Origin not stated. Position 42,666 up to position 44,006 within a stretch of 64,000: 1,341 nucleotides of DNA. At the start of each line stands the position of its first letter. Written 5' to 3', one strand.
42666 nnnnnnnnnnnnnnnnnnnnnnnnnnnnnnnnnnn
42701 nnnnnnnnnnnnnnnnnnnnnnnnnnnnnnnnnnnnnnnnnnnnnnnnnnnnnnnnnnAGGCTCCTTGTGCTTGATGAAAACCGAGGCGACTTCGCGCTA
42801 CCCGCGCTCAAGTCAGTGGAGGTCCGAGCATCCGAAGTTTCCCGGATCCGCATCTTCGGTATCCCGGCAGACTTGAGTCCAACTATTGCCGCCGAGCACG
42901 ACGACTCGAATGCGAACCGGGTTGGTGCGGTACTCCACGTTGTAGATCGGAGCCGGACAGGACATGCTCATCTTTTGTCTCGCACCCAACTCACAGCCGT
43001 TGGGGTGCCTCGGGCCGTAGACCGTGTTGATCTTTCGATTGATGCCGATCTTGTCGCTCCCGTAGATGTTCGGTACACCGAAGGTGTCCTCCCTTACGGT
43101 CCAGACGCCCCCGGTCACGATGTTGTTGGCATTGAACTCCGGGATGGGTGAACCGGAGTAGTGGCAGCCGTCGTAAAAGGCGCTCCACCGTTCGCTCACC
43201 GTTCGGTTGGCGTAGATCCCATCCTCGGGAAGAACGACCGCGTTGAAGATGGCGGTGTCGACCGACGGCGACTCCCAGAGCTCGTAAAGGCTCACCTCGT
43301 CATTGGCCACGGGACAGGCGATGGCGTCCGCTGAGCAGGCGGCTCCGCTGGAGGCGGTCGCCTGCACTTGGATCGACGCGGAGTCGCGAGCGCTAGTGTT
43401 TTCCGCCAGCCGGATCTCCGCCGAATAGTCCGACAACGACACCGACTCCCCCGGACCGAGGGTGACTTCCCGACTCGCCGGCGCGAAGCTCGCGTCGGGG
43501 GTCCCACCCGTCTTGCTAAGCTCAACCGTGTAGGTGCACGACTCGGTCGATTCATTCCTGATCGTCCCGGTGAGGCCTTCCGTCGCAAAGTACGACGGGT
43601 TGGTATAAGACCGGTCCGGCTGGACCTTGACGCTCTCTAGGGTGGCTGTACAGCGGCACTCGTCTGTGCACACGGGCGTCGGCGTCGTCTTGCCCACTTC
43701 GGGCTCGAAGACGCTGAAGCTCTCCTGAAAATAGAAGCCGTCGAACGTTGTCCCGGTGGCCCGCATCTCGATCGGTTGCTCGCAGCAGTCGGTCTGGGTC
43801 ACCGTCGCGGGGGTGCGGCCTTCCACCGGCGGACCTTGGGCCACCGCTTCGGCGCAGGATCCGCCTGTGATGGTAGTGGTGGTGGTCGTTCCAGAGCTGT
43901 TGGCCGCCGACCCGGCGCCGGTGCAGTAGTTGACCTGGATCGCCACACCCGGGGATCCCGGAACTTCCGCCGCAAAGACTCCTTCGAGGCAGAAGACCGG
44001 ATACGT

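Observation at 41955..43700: Tip domain + partner behave as a lower-GC exchangeable unit (cassette 1; counterpart 50424-52170)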

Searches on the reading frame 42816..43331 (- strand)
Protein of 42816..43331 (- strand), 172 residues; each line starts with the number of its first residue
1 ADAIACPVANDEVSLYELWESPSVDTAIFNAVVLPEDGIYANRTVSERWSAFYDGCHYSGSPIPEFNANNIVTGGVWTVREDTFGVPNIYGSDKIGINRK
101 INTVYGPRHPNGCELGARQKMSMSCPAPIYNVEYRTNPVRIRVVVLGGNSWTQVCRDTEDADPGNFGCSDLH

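Call 51: search_solved_structures(query=A7, max_evalue=10)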
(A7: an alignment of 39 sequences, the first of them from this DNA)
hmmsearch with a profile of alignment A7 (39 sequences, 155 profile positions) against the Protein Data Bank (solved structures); distinct sequences matched with E-value up to 10: 0.

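Call 54: search_protein_families(library=pfam, alignment_id=A7, max_evalue=1)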
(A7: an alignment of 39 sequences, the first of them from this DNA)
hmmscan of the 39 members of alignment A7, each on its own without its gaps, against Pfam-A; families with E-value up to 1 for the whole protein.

A. member 1, seq(172 aa): 0 families

B. families by the number of members that match (of 39 scanned): 6 families
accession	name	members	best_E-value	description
PF09373.15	PMBR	1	0.0067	Pseudomurein-binding repeat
PF00457.24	Glyco_hydro_11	1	0.071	Glycosyl hydrolases family 11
PF11529.14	AvrL567-A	1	0.12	Melampsora lini avirulence protein AvrL567-A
PF16135.10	TDBD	1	0.12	Tify domain binding domain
PF18300.7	DUF5604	1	0.13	Domain of unknown function (DUF5604)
PF05001.18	RNA_pol_Rpb1_R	1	0.31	RNA polymerase Rpb1 C-terminal repeat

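Call 60: predict_structure(alignment_id=A7)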
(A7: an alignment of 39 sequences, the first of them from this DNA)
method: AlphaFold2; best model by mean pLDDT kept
length: 172 residues; sequences in the alignment: 39
mean_pLDDT: 90.7   pTM: 0.84
mean pLDDT of the five models: 90.7, 90.0, 89.7, 89.7, 89.5
residues with pLDDT >= 90: 133; 70-90: 27; 50-70: 10; < 50: 2
segments of 3 or more residues with pLDDT < 50: none
pLDDT, mean of each block of 10 residues (from residue 1): 84 95 95 92 95 97 94 86 90 94 96 96 93 96 94 90 65 40
secondary structure, 60 per line:
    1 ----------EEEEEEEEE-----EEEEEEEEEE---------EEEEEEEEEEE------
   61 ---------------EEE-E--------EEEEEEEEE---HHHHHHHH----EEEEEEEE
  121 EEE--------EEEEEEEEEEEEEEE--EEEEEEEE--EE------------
elements in order: E11-19 E25-34 E44-54 E76-78 E89-97 H101-108 E113-123 E132-146 E149-156

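Call 67: fold_search(model_id=the predicted structure, library=pdb)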
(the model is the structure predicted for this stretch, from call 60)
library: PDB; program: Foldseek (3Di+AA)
matches with E <= 10: 1190; with E <= 0.001: 0
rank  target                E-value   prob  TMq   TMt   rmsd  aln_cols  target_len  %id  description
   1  9b7q_1                4.0e-02  0.66  0.27  0.33  17.9       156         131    8  Fab2-7 in complex with the capsid of Adeno-associated virus type 9 (released 2025-04-16)
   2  9mqa_H                4.7e-02  0.69  0.29  0.36  12.8       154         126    8  Cryo-EM structure of hemagglutinin H5N1 in complex with Fab 310-7D11 (released 2025-08-13)
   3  5wtb_A                5.5e-02  0.69  0.35  0.22  15.6       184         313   10  Complex Structure of Staphylococcus aureus SdrE with human complement factor H (released 2017-07-19)
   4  2l7q_MODEL_1_A        5.8e-02  0.72  0.28  0.35  12.0       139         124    5  Solution NMR structure of conjugate transposon protein BVU_1572(27-141) from Bacteroides Vulgatus, Northeast S (released 2010-12-29)
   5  6ysq_G                5.8e-02  0.63  0.29  0.36  12.7       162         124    7  The hC4Nb8 complement inhibitory nanobody in complex with C4b (released 2020-06-24)
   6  9hvi_H                6.1e-02  0.66  0.28  0.36   9.0       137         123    7  PSMA in complex with nanobody 8 (released 2025-07-16)
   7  9j1p_N                6.8e-02  0.51  0.27  0.33  14.2       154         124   10  Cryo-EM structure of the g1:Ox-bound human GLP-1R-Gs complex (released 2025-02-26)
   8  3wv0_A                6.8e-02  0.41  0.25  0.31   9.9       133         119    8  O-glycan attached to herpes simplex virus type 1 glycoprotein gB is recognized by the Ig V-set domain of human paired  (released 2014-06-11)
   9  9kwg_H                7.2e-02  0.84  0.32  0.25  10.9       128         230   11  Structure of mouse C5a bound mouse C5aR1 in complex with Go (released 2025-11-26)
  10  8t5c_E                7.2e-02  0.80  0.32  0.42   7.8       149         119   11  Lassa GPC Trimer in complex with Fab 8.11G and nanobody D5 (released 2024-01-03)
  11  9pm6_C                7.2e-02  0.60  0.27  0.37  12.5       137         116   13  Cryo-EM structure of modified Zika virus E protein dimer complexed with a neutralizing antibody OZ-D4 Fab (released 2026-01-21)
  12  7wly_P                7.5e-02  0.75  0.29  0.37  11.7       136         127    8  Cryo-EM structure of the Omicron S in complex with 35B5 Fab(1 down- and 2 up RBDs) (released 2022-05-25)
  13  7lzp_F                7.5e-02  0.72  0.30  0.42   9.5       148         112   10  LC/A-JPU-B9-JPU-A11-JPU-G11 (released 2021-12-22)
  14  8y3r_B                8.0e-02  0.75  0.32  0.42  11.8       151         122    9  ASFV p72 in complex with Fab H3 (released 2024-09-04)
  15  9ixa_B                8.0e-02  0.09  0.16  0.08  33.9       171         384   11  Cryo-EM structure of chikungunya virus glycoprotein E1-E2 with C34 Fab. (released 2025-11-19)
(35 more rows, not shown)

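Call 74: fold_search(model_id=the predicted structure, library=viral)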
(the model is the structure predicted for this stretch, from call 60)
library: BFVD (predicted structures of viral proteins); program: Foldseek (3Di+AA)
matches with E <= 10: 524; with E <= 0.001: 0
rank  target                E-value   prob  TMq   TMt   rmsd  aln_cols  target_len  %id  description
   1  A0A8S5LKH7            1.5e-02  0.99  0.37  0.42   5.9       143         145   12  Uncharacterized protein [Siphoviridae sp. ctnhN1]
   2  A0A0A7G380            2.6e-02  0.38  0.26  0.21  14.1       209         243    7  Glycoprotein C (Fragment) [Canid alphaherpesvirus 1]
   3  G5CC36                3.2e-02  0.44  0.26  0.24  13.9       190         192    8  Glycoprotein C (Fragment) [Bovine herpesvirus 1]
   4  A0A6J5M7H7            4.6e-02  0.91  0.34  0.19   5.2       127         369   15  Uncharacterized protein [uncultured Caudovirales phage]
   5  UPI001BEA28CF         7.7e-02  0.91  0.31  0.13   6.0       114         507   12  (no name look-up for this kind of identifier)
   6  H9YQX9                8.2e-02  0.23  0.22  0.21  12.5       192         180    9  (no name in the UniProt tables at hand)
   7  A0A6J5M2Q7            1.0e-01  0.94  0.34  0.45   7.9       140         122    7  Uncharacterized protein [uncultured Caudovirales phage]
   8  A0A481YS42            1.1e-01  0.47  0.31  0.34   9.7       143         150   10  Uncharacterized protein [Marseillevirus LCMAC101]
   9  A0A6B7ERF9            1.1e-01  0.84  0.40  0.26   8.0       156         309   10  (no name in the UniProt tables at hand)
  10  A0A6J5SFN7            1.2e-01  0.44  0.28  0.10   8.7       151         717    9  Tip attachment protein J [uncultured Caudovirales phage]
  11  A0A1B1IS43            1.4e-01  0.60  0.33  0.26  13.3       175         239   12  (no name in the UniProt tables at hand)
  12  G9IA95                1.6e-01  0.25  0.28  0.13  11.1       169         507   14  (no name in the UniProt tables at hand)
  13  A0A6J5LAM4            1.8e-01  0.57  0.35  0.39   7.4       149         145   15  Uncharacterized protein [uncultured Caudovirales phage]
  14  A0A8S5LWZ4            2.6e-01  0.15  0.22  0.16  13.5       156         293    8  Uncharacterized protein [Myoviridae sp. ctZgq1]
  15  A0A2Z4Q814            2.7e-01  0.21  0.28  0.31   8.4       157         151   13  (no name in the UniProt tables at hand)
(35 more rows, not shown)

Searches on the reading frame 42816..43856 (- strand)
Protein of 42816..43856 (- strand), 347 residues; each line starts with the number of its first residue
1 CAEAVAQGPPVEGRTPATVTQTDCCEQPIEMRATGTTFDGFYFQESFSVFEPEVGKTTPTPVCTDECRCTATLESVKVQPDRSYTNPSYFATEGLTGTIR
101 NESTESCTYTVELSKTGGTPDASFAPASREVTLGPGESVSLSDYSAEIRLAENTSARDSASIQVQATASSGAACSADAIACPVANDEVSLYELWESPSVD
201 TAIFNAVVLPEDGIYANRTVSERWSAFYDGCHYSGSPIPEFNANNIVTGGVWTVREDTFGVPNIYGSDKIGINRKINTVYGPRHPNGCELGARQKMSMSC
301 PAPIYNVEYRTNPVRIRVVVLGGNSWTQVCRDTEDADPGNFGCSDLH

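Call 13: find_homologous_proteins(query=window:42816-43856:-)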
Query seq(347 aa): 2485 candidates shared short words with the query, none scored E <= 0.001.

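Call 29: search_protein_representatives(alignment_id=A1)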
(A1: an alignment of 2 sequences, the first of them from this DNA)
Query: 2 sequences, 345 profile positions. Proteins with E-value up to 0.001 (for the whole library): 183; up to 1e-10: 36; up to 1e-30: 6. The best 150 are listed.
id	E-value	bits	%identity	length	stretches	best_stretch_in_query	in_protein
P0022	1.4e-77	277.5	-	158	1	173-330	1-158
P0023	5.3e-39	150.7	-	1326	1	3-305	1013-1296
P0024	3.3e-35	138.2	-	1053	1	44-326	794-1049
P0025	6.3e-33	130.7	-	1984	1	1-323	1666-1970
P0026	2.1e-32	128.9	-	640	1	6-306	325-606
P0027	3.0e-32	128.5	-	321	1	3-327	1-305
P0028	4.8e-30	121.2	-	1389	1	2-328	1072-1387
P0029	2.5e-27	112.3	-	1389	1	1-329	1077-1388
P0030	3.0e-26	108.7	-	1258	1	2-296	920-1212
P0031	2.5e-24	102.4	-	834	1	76-325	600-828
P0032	4.5e-24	101.6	-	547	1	81-328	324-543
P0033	9.0e-24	100.6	-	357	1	2-227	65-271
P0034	1.4e-23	99.9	-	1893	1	2-299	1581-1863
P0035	2.4e-23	99.2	-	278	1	48-312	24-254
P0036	7.8e-23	97.5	-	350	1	83-327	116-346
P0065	1.5e-09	53.8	-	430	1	175-323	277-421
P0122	5.5e-06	42.1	-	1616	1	1-47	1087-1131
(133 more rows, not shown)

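Call 68: search_protein_families(library=ncbifam, proteins=[P0032, P0065, P0122], max_evalue=0.1)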
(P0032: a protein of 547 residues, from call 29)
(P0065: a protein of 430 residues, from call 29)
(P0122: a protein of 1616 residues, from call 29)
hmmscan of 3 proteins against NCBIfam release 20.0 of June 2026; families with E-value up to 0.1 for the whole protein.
P0032 (547 aa): 1 family
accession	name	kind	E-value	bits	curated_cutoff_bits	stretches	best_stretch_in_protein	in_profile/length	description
NF041740.1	choice_anch_T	equivalog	0.015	14.5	70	1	312-402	46-129/259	choice-of-anchor T family protein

P0065 (430 aa): 0 families

P0122 (1616 aa): 3 families
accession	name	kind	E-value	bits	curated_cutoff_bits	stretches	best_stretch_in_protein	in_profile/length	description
NF012200.0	choice_anch_D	domain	5.3e-35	120.2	45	4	138-232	7-99/108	choice-of-anchor D domain-containing protein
NF041425.1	OS_HP2_seleno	subfamily_domain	6.6e-12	45.6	100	1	281-355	14-88/98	OS_HP2 family (seleno)protein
NF046073.1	UpsA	equivalog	0.0073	16.4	130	0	287-360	59-132/136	pilin subunit UpsA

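Call 73: search_protein_families(library=pfam, alignment_id=A9, max_evalue=0.001)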
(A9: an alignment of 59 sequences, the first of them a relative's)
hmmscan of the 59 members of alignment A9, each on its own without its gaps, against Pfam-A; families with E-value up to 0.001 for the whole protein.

A. member 1, P0024 (1053 aa): 3 families
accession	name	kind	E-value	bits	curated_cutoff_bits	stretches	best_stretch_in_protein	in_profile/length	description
PF09136.16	Glucodextran_B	-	3.3e-07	30.6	27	1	228-318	1-81/83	Glucodextranase, domain B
PF13620.12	CarboxypepD_reg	-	1.6e-06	28.8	32.3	1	547-599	2-55/82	Carboxypeptidase regulatory-like domain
PF02369.22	Big_1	-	0.00014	22.4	34.9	0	452-526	13-84/93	Bacterial Ig-like domain (group 1)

B. families by the number of members that match (of 59 scanned): 14 families
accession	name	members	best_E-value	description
PF01833.30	TIG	3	9.1e-09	IPT/TIG domain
PF02368.24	Big_2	3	4.7e-08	Bacterial Ig-like domain (group 2)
PF18911.6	PKD_4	2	8.1e-25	PKD domain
PF22352.2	K319L-like_PKD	2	2.2e-17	K319L-like, PKD domain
PF00801.26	PKD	2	1.8e-11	PKD domain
PF06119.19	NIDO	1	9.5e-25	Nidogen-like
PF00526.23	Dicty_CTDC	1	9.1e-10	Dictyostelium (slime mold) repeat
PF02010.21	REJ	1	2.6e-08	REJ domain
PF09136.16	Glucodextran_B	1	3.3e-07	Glucodextranase, domain B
PF13620.12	CarboxypepD_reg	1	1.6e-06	Carboxypeptidase regulatory-like domain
PF01847.22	VHL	1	3.2e-06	VHL beta domain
PF21027.3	Sde0182_C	1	6.2e-06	Cellulose-binding protein Sde0182, C-terminal domain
PF02369.22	Big_1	1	0.00014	Bacterial Ig-like domain (group 1)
PF00404.24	Dockerin_1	1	0.00061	Dockerin type I domain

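Call 79: find_encoding_contigs(protein=P0122, flank=8000, max_places=2)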
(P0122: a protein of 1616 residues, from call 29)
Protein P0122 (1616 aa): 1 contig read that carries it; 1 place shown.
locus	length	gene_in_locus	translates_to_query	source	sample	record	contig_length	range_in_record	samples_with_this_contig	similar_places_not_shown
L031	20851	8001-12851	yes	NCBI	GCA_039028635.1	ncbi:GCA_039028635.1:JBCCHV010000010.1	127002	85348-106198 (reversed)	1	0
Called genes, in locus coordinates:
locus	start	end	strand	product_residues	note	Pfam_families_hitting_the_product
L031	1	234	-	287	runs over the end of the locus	PF00892:EamA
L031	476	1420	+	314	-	PF00126:HTH_1, PF03466:LysR_substrate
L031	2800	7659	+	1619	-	PF12371:TMEM131_like_N (faint), PF15780:ASH (faint), PF22073:Cep192_D4 (faint), PF07610:DUF1573 (weak), PF22544:HYDIN_VesB_CFA65-like_Ig (weak)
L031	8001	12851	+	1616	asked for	PF12371:TMEM131_like_N (faint), PF15780:ASH (faint), PF22073:Cep192_D4 (faint), PF22544:HYDIN_VesB_CFA65-like_Ig (weak), PF07610:DUF1573 (weak), PF22544:HYDIN_VesB_CFA65-like_Ig (weak)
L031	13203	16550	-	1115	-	PF12704:MacB_PCD, PF02687:FtsX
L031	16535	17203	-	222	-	PF00005:ABC_tran, PF02463:SMC_N (faint), PF13304:AAA_21 (faint)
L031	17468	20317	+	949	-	PF00486:Trans_reg_C, PF00515:TPR_1 (faint), PF07719:TPR_2 (faint), PF14559:TPR_19 (faint), PF13181:TPR_8 (faint), PF13424:TPR_12, PF17874:TPR_MalT, PF13424:TPR_12, +1 more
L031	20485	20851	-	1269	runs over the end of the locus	PF13204:Apiosidase, PF17803:Cadherin_4 (weak), PF17892:Cadherin_5, PF17963:Big_9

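Call 80: find_encoding_contigs(protein=P0065, flank=6000, max_places=2)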
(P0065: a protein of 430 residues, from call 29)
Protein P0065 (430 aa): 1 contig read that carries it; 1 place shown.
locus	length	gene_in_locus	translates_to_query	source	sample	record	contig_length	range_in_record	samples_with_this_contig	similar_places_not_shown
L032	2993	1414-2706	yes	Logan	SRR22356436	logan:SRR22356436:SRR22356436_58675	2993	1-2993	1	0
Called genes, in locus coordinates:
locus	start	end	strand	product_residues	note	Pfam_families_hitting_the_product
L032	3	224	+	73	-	?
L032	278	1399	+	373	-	-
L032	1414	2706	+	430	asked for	-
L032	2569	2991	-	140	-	?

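Call 85: find_encoding_contigs(protein=P0022, flank=5000, max_places=6)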
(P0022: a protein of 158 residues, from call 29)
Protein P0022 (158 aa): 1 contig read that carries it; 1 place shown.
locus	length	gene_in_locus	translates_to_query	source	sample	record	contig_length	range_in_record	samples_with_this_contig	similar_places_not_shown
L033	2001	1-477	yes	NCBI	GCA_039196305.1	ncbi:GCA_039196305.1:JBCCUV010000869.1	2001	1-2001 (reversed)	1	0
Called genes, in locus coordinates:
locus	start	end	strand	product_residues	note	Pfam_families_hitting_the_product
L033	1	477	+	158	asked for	?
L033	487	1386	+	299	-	-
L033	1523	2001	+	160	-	PF13360:PQQ_2 (faint)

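Call 99: search_protein_families(library=pfam, alignment_id=A10, max_evalue=0.001)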
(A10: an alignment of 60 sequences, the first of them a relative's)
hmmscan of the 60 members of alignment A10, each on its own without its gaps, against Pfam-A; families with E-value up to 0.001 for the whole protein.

A. member 1, P0023 (1326 aa): 6 families
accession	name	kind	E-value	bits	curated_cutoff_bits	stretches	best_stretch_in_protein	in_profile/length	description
PF07610.17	DUF1573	-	3.5e-15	56.3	26.1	1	83-178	6-98/98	Protein of unknown function (DUF1573)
PF22544.2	HYDIN_VesB_CFA65-like_Ig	-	2.3e-13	50.6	25.5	1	88-173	13-96/100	HYDIN/CFA65/VesB-like, Ig-like domain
PF11614.14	FixG_C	-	6.2e-07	30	25.6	1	1081-1155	39-112/119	IG-like fold at C-terminal of FixG, putative oxidoreductase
PF07705.17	CARDB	-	9.7e-06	26.2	22.7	0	218-282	25-86/101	CARDB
PF05506.17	PLipase_C_C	-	2.2e-05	25.7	24.4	0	564-602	38-72/80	Bacterial phospholipase C, C-terminal domain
PF14874.12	PapD-like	-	4.8e-05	23.9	27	0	468-497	56-85/102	Flagellar-associated PapD-like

B. families by the number of members that match (of 60 scanned): 20 families
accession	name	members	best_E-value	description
PF22544.2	HYDIN_VesB_CFA65-like_Ig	5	6.6e-52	HYDIN/CFA65/VesB-like, Ig-like domain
PF07610.17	DUF1573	5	1.1e-50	Protein of unknown function (DUF1573)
PF15780.11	ASH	4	2.6e-14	Abnormal spindle-like microcephaly-assoc'd, ASPM-SPD-2-Hydin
PF07705.17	CARDB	2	7.2e-18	CARDB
PF18911.6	PKD_4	2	3.5e-10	PKD domain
PF22073.2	Cep192_D4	2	2.9e-08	Cep192 domain 4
PF22352.2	K319L-like_PKD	2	2.1e-07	K319L-like, PKD domain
PF00801.26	PKD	2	1.3e-06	PKD domain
PF11614.14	FixG_C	1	6.2e-07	IG-like fold at C-terminal of FixG, putative oxidoreductase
PF04314.18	PCuAC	1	1.2e-06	Copper chaperone PCu(A)C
PF01847.22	VHL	1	3.5e-06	VHL beta domain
PF22067.2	Cep192_D3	1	2.1e-05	Cep192 domain 3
PF05506.17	PLipase_C_C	1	2.2e-05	Bacterial phospholipase C, C-terminal domain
PF24507.1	Ig_CFAP65_4th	1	3.1e-05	CFAP65, fourth Ig-like domain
PF14874.12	PapD-like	1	4.8e-05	Flagellar-associated PapD-like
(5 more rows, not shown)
